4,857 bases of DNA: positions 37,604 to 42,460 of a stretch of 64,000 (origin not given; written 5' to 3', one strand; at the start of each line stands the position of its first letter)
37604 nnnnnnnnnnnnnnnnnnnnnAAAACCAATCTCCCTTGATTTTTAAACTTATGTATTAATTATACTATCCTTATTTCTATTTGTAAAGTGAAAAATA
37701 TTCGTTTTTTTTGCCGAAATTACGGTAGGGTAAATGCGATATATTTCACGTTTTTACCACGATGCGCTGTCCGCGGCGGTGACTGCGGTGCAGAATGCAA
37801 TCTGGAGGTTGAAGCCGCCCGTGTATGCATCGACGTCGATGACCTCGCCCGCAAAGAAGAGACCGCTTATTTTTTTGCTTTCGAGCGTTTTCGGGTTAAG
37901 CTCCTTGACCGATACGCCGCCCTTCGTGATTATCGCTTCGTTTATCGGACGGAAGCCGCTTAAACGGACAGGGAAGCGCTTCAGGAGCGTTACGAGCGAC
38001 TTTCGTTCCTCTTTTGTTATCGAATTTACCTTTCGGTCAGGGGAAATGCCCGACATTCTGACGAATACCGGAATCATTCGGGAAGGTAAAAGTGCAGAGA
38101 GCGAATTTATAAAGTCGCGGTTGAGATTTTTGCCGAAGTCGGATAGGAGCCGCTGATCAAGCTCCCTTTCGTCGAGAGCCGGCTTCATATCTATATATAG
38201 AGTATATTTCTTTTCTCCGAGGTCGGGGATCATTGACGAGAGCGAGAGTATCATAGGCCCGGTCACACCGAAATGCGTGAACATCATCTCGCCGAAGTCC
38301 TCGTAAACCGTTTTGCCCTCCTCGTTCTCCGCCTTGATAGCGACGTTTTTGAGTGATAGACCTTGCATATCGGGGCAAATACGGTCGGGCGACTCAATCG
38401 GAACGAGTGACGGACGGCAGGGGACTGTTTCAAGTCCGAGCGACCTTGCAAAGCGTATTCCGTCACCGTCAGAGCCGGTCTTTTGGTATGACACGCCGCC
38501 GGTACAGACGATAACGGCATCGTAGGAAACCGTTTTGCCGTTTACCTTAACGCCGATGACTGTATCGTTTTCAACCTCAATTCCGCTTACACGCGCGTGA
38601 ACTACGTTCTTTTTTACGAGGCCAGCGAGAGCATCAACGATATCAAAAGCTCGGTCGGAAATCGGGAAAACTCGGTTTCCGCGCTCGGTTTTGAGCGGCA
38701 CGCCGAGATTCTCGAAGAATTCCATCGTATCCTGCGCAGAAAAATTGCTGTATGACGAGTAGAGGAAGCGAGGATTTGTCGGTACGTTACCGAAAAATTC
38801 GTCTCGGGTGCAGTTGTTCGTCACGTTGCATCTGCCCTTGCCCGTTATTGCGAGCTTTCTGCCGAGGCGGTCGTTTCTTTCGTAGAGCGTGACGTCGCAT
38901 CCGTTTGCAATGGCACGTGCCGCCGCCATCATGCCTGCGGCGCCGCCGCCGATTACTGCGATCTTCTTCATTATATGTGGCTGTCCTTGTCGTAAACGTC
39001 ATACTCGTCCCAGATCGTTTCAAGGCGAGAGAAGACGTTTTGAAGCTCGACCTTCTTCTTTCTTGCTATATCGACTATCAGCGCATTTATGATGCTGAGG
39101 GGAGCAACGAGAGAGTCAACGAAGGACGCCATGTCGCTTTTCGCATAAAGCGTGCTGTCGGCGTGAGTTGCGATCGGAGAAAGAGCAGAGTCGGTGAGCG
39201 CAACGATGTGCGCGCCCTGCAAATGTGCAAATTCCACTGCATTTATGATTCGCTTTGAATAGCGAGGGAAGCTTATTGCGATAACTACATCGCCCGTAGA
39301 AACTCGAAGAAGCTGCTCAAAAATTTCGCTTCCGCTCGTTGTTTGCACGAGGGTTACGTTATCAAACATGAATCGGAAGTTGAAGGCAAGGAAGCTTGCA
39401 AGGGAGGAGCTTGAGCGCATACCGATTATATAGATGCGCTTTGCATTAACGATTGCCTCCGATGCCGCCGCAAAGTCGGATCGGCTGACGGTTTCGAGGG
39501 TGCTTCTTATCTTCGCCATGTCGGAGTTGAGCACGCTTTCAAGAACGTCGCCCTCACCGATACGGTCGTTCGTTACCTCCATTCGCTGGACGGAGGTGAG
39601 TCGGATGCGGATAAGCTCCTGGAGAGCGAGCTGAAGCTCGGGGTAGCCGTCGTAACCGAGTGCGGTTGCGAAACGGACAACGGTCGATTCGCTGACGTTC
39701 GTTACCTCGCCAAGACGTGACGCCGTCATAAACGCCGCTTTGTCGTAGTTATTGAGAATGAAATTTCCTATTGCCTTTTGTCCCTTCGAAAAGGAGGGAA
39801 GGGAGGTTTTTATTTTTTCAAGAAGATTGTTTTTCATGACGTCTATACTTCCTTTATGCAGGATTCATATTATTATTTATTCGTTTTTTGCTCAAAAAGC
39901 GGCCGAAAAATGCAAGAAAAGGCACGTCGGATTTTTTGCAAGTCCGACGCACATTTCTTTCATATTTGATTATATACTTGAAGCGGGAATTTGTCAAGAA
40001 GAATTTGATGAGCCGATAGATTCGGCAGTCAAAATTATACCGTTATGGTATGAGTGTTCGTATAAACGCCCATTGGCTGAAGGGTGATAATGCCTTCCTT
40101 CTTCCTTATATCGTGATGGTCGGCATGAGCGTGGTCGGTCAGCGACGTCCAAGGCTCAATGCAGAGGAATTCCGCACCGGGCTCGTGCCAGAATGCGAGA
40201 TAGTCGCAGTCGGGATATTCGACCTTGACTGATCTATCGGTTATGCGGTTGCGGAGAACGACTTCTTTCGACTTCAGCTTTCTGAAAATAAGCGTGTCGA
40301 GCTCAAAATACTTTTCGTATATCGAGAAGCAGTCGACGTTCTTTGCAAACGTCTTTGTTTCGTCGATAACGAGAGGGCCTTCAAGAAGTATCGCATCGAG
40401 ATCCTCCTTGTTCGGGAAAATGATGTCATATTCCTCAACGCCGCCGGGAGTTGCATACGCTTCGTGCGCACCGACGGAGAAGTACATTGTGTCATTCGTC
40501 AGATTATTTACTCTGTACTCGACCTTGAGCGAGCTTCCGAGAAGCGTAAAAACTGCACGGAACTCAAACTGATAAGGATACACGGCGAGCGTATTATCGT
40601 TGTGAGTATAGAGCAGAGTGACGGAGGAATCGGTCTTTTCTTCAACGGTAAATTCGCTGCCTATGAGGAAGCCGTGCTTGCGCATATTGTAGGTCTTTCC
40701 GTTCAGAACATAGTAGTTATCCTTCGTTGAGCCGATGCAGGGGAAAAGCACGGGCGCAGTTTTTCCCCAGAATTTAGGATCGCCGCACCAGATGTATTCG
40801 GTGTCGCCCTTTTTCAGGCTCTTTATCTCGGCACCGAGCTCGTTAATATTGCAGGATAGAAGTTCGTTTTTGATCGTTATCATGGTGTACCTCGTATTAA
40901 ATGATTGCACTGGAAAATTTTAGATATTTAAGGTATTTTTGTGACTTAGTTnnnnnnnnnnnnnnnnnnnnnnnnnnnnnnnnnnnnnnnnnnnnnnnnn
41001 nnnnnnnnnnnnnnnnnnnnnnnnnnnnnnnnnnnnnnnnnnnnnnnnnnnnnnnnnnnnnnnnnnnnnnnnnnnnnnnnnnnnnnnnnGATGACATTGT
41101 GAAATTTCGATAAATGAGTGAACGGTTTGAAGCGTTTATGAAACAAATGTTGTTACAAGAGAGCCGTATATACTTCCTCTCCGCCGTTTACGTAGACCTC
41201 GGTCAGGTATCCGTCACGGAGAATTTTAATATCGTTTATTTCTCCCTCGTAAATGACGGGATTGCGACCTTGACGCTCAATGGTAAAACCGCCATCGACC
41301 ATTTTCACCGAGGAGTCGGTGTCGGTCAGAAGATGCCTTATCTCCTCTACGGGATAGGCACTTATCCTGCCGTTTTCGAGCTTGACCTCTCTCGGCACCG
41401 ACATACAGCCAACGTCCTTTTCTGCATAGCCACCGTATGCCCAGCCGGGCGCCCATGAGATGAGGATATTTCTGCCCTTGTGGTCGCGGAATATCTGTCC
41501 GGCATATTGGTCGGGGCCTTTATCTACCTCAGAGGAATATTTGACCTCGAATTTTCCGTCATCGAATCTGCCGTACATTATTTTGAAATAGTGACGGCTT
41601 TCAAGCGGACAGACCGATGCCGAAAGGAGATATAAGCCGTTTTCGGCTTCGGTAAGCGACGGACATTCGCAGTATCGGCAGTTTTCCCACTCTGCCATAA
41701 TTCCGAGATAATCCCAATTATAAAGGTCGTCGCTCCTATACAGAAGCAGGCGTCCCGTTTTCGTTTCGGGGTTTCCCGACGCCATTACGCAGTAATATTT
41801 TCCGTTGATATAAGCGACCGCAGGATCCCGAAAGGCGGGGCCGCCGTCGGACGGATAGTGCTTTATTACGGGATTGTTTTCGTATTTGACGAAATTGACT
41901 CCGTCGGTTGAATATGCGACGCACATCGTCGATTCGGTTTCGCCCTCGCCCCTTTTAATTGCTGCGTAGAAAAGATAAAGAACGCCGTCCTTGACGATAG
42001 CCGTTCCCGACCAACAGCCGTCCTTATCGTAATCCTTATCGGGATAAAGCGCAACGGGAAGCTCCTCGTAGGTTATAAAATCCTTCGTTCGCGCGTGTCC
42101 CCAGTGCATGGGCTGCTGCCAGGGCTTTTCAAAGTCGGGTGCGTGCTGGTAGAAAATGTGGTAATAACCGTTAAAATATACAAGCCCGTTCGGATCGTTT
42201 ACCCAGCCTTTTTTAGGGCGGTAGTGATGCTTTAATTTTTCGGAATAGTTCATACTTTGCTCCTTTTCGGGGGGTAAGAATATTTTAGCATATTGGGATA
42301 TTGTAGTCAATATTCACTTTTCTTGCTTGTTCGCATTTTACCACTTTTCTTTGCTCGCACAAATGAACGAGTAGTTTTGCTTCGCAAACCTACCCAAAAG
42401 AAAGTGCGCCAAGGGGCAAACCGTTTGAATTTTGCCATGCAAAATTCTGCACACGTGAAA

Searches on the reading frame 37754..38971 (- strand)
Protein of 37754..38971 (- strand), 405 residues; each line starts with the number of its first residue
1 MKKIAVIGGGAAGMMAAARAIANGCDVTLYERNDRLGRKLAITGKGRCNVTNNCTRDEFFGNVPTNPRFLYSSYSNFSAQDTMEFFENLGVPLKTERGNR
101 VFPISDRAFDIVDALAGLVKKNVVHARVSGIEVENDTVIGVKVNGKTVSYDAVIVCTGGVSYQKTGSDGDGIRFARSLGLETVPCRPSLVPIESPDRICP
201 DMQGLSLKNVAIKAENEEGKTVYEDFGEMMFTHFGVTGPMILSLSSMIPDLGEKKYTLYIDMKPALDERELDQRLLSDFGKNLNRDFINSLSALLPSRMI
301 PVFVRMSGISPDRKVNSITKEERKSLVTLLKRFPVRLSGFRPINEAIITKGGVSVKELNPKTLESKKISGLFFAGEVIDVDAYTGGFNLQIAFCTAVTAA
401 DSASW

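Call 79: search_protein_families(library=pfam, max_evalue=0.000001, proteins=[window:37754-38971:-])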
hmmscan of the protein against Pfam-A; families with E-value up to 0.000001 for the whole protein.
window:37754-38971:- (405 aa): 8 families
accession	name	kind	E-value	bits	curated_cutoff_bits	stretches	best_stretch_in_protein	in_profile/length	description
PF03486.20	HI0933_like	-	6.6e-79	265.2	50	1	3-401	2-243/244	HI0933-like protein Rossmann domain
PF22780.1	HI0933_like_1st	-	3.1e-38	131.6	27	1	186-348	1-165/165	HI0933-like protein barrel and H2TH domain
PF07992.20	Pyr_redox_2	-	1.1e-09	38.7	26.1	1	3-162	2-112/291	Pyridine nucleotide-disulphide oxidoreductase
PF01266.30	DAO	-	2.1e-09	37.8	27.9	0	3-37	1-35/353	FAD dependent oxidoreductase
PF01134.28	GIDA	-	4e-09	36.5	22.1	0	3-35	1-34/391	Glucose inhibited division protein A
PF00890.30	FAD_binding_2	-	1.6e-07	31.3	20.4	0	4-42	2-40/414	FAD binding domain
PF13454.12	NAD_binding_9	-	4e-07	30.6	21.8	0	5-52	1-51/155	FAD-NAD(P)-binding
PF13450.12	NAD_binding_8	-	7.6e-07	29.8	21.9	0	6-37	1-32/68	NAD(P)-binding Rossmann-like domain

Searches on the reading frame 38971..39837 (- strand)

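Call 79: search_protein_families(library=pfam, max_evalue=0.000001, proteins=[window:38971-39837:-])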
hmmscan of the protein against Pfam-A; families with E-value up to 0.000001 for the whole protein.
window:38971-39837:- (288 aa): 2 families
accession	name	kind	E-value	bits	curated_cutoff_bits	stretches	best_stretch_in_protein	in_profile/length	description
PF01380.27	SIS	-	5.1e-26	91.4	25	1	129-255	2-130/131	SIS domain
PF01418.23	HTH_6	-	9.9e-15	54.7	28.3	1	4-74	2-72/77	Helix-turn-helix domain, rpiR family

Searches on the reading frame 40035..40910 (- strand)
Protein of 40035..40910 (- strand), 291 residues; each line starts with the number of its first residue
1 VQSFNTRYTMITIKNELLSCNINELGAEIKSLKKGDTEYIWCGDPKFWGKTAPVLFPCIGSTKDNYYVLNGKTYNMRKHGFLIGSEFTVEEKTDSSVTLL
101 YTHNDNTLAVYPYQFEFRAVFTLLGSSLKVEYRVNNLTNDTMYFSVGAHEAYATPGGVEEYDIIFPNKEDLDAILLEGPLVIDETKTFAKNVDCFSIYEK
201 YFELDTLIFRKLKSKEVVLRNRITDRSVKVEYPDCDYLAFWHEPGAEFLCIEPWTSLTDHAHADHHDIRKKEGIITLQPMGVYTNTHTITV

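Call 79: search_protein_families(library=pfam, max_evalue=0.000001, proteins=[window:40035-40910:-])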
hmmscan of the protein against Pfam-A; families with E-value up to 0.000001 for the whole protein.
window:40035-40910:- (291 aa): 1 family
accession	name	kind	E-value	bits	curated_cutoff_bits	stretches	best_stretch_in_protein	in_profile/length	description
PF01263.26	Aldose_epim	-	5.3e-24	85.6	27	1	10-256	2-267/299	Aldose 1-epimerase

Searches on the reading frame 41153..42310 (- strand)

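Call 79: search_protein_families(library=pfam, max_evalue=0.000001, proteins=[window:41153-42310:-])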
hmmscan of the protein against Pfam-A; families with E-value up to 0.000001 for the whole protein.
window:41153-42310:- (385 aa): 1 family
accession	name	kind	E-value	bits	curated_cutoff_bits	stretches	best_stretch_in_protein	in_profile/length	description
PF00251.26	Glyco_hydro_32N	-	1.4e-75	255.2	22.1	1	29-317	1-304/307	Glycosyl hydrolases family 32 N-terminal domain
